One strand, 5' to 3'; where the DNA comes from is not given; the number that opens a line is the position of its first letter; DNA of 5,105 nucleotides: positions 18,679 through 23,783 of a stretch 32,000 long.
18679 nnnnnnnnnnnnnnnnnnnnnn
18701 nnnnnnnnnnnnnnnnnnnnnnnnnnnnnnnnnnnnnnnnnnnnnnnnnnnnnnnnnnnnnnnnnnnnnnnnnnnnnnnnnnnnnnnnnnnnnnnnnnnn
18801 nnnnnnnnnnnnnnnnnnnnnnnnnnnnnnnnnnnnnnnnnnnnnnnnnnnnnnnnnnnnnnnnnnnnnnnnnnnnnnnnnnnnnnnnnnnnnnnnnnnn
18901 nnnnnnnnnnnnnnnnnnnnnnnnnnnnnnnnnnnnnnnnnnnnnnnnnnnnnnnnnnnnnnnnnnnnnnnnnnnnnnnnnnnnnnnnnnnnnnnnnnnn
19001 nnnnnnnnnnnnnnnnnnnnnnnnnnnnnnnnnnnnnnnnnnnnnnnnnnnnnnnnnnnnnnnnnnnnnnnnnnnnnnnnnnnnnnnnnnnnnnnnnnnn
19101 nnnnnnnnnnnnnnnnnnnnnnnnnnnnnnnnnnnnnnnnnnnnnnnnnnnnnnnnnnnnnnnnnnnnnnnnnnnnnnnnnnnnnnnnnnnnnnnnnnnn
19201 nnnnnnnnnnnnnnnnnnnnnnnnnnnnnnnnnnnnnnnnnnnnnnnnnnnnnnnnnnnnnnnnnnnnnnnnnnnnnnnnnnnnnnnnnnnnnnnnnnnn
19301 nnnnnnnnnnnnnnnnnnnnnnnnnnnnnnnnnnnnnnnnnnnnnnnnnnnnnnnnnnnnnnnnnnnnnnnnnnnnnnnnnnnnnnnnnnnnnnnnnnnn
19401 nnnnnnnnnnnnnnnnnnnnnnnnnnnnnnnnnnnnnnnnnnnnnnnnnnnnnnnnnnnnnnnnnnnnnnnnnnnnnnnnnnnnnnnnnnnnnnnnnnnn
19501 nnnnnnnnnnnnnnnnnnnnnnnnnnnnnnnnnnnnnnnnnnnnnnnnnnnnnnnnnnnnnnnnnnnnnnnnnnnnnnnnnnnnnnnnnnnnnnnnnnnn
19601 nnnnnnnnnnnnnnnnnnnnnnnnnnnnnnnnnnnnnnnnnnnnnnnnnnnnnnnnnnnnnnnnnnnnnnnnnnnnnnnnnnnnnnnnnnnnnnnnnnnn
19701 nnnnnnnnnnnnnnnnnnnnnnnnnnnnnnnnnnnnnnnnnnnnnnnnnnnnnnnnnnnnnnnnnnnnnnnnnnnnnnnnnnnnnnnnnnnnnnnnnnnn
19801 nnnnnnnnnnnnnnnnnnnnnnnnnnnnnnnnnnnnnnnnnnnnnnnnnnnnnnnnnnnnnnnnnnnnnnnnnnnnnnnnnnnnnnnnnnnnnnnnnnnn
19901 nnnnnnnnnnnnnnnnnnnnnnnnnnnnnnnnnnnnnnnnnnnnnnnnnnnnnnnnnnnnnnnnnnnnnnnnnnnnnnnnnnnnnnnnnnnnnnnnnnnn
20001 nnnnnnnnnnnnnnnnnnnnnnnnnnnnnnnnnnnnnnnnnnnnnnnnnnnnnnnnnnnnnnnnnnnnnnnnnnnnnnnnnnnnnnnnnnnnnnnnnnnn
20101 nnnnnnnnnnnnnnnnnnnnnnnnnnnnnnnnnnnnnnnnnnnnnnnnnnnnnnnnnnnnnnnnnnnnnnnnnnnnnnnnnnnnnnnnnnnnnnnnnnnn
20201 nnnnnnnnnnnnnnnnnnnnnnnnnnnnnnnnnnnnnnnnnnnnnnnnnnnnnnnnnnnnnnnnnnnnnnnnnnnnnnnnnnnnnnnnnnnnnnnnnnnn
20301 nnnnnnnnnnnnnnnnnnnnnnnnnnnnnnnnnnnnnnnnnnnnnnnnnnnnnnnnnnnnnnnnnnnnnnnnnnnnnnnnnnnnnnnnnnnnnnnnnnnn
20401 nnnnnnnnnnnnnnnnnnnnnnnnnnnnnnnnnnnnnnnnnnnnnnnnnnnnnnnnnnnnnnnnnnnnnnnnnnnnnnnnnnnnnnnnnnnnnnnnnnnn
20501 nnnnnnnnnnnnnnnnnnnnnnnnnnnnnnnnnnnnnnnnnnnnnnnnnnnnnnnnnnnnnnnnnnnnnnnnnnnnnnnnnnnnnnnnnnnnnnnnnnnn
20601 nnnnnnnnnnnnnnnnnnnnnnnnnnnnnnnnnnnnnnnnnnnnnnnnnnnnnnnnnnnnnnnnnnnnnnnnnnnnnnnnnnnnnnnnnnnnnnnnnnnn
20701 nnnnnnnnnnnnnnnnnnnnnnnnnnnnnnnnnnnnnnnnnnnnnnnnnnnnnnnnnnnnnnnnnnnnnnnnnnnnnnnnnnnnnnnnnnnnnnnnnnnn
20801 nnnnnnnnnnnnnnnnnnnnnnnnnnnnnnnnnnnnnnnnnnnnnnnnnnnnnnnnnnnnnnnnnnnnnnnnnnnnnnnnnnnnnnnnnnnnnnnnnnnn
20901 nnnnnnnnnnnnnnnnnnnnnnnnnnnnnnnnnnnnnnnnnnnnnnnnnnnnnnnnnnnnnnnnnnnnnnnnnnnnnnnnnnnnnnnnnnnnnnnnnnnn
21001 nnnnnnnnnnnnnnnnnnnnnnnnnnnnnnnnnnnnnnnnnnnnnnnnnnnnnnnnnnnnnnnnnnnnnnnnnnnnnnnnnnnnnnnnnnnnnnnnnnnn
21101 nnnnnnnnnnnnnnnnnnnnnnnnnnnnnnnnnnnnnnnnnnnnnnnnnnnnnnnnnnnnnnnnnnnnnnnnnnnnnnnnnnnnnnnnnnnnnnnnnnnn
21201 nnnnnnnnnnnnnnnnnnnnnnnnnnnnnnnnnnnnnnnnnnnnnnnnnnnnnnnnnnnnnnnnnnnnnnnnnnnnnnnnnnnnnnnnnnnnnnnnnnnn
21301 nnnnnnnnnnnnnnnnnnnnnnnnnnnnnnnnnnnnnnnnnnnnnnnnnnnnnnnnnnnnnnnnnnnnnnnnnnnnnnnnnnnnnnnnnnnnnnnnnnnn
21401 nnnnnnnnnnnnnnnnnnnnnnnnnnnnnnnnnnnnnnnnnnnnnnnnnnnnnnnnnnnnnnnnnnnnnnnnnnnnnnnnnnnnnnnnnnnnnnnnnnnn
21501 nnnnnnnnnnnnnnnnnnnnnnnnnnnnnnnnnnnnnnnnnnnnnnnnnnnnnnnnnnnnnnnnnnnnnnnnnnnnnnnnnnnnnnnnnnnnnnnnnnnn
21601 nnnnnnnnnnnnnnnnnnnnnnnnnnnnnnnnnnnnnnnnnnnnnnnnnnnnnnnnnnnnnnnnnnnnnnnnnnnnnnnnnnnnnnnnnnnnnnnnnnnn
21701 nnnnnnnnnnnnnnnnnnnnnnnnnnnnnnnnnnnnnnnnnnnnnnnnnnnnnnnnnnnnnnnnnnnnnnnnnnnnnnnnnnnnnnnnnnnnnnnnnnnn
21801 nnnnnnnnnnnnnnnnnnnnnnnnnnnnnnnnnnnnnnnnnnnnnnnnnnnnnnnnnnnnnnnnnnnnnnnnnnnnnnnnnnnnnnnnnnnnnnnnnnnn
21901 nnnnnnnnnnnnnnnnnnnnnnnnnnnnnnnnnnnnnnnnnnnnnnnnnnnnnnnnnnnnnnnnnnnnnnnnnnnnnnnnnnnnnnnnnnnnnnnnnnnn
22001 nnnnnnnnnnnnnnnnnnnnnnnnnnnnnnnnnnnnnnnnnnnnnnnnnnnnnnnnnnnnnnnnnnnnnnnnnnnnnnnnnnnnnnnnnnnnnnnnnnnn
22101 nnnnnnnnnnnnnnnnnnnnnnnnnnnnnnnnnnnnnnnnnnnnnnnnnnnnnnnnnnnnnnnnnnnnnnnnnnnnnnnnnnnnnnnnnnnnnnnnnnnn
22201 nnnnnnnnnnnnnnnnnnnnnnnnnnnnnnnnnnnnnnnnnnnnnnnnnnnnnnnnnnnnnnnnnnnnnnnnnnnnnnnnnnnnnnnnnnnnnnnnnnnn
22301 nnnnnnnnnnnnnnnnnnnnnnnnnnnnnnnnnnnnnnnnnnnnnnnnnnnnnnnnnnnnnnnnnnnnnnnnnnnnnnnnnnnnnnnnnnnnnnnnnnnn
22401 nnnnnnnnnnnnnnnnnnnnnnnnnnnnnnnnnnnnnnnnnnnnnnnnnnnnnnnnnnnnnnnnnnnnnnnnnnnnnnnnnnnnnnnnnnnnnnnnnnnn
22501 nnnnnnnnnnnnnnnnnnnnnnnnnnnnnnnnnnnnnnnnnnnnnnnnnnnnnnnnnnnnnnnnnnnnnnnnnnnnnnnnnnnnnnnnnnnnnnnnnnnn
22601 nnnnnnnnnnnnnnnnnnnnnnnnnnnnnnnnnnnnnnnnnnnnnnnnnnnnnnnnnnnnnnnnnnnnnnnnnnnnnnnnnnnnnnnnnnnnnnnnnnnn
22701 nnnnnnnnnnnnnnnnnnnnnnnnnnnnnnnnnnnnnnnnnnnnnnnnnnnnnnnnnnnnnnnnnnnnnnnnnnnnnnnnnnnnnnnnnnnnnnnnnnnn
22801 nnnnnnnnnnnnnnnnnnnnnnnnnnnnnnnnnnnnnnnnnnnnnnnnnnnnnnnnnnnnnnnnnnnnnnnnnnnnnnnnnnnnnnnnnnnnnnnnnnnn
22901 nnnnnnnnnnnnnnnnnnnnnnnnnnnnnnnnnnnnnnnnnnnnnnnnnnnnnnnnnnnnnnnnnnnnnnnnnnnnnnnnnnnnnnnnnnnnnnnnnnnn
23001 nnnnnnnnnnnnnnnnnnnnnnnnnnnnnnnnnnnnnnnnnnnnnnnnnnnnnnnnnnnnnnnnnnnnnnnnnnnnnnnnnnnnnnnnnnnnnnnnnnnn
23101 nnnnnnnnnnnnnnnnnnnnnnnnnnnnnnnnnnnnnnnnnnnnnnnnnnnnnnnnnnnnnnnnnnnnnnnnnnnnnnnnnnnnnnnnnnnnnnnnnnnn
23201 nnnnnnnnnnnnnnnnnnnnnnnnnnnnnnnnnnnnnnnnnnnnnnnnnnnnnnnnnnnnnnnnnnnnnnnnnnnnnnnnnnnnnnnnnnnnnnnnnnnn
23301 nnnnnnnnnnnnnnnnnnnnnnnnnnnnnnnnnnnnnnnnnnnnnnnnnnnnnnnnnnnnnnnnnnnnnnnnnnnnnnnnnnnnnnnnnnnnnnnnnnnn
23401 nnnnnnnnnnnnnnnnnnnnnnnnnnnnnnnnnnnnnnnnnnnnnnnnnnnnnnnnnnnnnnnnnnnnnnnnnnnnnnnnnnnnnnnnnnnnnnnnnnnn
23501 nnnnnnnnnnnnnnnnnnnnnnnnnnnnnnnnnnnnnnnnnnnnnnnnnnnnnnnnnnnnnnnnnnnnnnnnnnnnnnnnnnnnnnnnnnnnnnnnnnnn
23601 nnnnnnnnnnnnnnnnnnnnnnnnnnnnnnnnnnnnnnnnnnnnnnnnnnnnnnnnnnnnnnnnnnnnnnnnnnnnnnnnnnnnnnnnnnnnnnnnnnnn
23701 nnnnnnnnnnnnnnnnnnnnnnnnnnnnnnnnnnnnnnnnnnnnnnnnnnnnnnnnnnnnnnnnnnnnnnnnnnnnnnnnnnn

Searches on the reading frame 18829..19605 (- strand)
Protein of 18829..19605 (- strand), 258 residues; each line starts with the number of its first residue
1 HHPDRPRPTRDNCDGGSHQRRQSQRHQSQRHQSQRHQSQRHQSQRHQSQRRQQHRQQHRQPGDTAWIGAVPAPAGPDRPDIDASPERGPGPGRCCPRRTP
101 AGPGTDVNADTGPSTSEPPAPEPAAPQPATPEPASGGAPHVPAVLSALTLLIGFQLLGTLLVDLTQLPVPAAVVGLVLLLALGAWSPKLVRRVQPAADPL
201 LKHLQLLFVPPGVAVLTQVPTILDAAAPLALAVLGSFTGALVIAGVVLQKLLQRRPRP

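Call 80: search_protein_families(library=pfam, proteins=[window:18829-19605:-], max_evalue=0.001)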
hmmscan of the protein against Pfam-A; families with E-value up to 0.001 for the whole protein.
window:18829-19605:- (258 aa): 1 family
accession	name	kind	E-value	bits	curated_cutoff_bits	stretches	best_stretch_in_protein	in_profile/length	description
PF03788.19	LrgA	-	3.2e-18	65.9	28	1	155-247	1-93/94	LrgA family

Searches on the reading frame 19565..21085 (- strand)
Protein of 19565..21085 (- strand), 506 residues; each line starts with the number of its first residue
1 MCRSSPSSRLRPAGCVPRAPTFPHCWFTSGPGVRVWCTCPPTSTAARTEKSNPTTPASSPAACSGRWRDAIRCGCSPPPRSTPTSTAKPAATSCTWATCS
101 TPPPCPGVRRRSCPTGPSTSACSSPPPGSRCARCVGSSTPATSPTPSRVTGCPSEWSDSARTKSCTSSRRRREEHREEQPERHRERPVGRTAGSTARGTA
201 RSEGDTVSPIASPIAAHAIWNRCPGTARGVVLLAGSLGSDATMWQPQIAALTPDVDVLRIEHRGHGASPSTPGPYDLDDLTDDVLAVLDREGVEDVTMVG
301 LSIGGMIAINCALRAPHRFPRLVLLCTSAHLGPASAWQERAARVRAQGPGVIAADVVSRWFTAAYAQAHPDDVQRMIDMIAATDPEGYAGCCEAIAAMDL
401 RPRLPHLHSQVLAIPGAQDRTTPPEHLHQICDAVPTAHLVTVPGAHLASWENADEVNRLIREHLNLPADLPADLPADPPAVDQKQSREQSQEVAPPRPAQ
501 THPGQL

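Call 80: search_protein_families(library=pfam, proteins=[window:19565-21085:-], max_evalue=0.001)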
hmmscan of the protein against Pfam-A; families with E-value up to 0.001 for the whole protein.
window:19565-21085:- (506 aa): 5 families
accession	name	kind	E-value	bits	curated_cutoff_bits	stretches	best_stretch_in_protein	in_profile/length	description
PF00561.26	Abhydrolase_1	-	1.8e-22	80.6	25.8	1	231-453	3-245/245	alpha/beta hydrolase fold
PF12697.13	Abhydrolase_6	-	5.1e-17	63.7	26.3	1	230-458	1-216/217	Alpha/beta hydrolase family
PF12146.15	Hydrolase_4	-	3.4e-12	46.6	27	1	227-436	3-219/239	Serine aminopeptidase, S33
PF00975.26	Thioesterase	-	7.9e-05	23.4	26.4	1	241-397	13-151/226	Thioesterase domain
PF00756.26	Esterase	-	0.0004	20.7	22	1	278-342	96-170/251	Putative esterase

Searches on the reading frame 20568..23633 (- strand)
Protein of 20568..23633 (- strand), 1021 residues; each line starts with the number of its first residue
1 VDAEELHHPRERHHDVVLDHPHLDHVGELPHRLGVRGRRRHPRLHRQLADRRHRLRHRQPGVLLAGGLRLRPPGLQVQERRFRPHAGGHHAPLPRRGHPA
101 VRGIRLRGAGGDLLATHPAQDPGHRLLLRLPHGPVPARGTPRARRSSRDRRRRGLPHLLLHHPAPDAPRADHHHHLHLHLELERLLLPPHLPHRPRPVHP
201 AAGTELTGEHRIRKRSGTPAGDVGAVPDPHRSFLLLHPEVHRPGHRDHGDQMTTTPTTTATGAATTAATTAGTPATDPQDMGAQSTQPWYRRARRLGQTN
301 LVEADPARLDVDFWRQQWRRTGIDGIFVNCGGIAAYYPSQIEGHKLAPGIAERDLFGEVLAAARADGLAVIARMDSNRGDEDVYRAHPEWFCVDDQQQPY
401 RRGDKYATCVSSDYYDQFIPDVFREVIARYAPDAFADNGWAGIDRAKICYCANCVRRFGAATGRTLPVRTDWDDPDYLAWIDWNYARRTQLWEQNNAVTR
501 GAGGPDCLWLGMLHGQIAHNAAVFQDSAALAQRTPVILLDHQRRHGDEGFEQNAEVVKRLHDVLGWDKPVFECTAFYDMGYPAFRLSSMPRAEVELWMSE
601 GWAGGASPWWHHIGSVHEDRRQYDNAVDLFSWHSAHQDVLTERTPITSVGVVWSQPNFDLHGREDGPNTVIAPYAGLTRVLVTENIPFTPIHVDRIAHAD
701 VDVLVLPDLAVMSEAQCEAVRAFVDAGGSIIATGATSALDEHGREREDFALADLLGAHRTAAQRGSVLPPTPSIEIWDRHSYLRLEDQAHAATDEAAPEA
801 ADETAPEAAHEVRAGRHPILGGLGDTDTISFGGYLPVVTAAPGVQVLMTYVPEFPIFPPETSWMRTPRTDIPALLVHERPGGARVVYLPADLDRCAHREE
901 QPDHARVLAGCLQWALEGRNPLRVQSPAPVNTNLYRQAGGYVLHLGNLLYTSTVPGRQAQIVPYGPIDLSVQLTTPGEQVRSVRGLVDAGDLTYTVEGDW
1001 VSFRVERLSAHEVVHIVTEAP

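Call 14: search_protein_families(library=padloc, proteins=[window:20568-23633:-], max_evalue=0.01)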
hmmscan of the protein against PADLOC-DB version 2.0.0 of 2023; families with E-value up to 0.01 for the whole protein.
window:20568-23633:- (1021 aa): 0 families

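Call 80: search_protein_families(library=pfam, proteins=[window:20568-23633:-], max_evalue=0.001)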
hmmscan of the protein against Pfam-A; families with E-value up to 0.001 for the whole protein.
window:20568-23633:- (1021 aa): 3 families
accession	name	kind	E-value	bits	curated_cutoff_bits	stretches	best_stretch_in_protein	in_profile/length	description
PF14871.12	GHL6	-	7.4e-14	52.5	35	1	326-433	17-126/132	Hypothetical glycosyl hydrolase 6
PF08532.16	Glyco_hydro_42M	-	2.7e-05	24.2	25.8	1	702-750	59-107/207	Beta-galactosidase trimerisation domain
PF02449.21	Glyco_hydro_42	-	0.00069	19.5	21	0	357-494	50-179/376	Beta-galactosidase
